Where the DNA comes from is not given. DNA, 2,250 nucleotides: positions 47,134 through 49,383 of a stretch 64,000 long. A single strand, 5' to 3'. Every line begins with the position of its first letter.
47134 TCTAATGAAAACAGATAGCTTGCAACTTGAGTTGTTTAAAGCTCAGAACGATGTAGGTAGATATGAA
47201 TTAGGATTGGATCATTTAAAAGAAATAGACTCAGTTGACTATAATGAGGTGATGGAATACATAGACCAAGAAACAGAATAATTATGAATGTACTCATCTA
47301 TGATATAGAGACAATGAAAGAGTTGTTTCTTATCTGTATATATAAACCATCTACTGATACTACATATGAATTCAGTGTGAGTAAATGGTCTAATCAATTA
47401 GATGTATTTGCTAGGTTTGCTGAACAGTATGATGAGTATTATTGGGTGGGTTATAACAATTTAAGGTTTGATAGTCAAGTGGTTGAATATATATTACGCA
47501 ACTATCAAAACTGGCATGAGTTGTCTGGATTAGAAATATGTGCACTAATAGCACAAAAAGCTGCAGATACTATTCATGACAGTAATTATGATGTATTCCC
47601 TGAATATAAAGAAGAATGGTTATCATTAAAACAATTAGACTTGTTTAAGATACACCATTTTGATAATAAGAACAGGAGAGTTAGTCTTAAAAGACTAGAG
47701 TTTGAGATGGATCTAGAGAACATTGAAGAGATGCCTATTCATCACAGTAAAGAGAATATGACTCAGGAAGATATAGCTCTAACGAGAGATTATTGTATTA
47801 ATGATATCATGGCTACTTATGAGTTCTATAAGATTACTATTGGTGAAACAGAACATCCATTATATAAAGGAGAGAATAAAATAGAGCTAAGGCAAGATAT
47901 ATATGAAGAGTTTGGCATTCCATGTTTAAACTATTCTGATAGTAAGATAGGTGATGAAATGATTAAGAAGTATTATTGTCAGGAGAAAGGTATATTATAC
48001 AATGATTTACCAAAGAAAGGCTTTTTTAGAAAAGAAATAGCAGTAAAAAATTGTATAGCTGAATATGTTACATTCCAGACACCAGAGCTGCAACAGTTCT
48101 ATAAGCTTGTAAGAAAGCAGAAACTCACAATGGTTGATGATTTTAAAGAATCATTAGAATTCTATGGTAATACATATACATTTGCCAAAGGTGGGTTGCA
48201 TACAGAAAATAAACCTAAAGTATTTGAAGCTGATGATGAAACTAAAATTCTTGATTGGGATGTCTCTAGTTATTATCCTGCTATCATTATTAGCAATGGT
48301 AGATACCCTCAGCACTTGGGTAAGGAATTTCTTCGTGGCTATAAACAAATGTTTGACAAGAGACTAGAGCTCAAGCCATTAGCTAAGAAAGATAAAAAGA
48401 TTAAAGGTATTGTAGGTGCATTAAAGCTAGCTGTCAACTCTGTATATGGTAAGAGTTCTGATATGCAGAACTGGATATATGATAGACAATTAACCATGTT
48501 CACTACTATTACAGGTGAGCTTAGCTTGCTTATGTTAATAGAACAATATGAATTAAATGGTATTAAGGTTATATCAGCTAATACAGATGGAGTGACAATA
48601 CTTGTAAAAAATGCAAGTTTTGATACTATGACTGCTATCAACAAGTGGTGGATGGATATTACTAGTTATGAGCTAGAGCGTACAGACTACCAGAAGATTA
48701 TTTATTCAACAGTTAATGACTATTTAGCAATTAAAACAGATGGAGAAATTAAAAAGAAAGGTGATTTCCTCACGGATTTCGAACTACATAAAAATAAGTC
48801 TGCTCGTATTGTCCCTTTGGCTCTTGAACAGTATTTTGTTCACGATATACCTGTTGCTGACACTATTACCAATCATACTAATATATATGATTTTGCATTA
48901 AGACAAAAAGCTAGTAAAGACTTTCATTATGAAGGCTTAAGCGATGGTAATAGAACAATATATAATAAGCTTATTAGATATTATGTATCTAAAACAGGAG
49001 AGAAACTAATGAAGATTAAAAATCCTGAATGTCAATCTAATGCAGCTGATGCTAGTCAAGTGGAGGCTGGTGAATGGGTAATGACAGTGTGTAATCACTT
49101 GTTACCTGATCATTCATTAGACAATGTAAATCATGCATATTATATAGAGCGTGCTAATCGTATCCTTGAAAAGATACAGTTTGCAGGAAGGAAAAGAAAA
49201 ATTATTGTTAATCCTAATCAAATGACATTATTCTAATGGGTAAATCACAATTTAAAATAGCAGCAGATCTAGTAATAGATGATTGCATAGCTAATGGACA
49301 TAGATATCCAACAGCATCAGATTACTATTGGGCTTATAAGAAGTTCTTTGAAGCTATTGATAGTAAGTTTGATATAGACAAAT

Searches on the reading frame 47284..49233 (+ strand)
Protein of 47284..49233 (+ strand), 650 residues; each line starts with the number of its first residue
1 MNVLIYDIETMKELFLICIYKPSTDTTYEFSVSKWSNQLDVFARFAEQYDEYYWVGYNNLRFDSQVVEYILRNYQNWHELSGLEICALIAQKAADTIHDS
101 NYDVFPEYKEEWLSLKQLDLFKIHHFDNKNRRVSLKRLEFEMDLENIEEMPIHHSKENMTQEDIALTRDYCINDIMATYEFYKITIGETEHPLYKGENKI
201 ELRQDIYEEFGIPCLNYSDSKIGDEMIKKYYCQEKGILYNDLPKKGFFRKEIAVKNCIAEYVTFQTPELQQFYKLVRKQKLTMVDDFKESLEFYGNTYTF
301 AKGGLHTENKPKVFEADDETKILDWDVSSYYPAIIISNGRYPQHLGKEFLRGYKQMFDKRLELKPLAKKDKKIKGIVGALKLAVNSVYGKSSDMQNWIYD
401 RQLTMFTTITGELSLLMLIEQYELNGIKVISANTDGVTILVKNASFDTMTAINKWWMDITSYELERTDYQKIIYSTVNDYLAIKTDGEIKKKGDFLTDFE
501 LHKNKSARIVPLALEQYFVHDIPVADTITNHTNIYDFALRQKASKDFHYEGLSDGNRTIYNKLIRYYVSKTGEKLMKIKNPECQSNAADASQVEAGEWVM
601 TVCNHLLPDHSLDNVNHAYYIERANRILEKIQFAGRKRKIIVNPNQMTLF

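Call 11: search_protein_families(library=phrogs, proteins=[window:47284-49233:+], max_evalue=0.00001)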
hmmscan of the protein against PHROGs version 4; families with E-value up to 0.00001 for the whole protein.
window:47284-49233:+ (650 aa): 3 families
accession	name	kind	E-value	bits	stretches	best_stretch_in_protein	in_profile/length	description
phrog_1252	-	DNA, RNA and nucleotide metabolism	2.3e-142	476.8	1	2-637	53-657/663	DNA polymerase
phrog_18505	-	DNA, RNA and nucleotide metabolism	2.7e-40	139.7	1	371-570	31-238/349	DNA polymerase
phrog_15833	-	DNA, RNA and nucleotide metabolism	1.2e-13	52.2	1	490-583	7-106/192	DNA polymerase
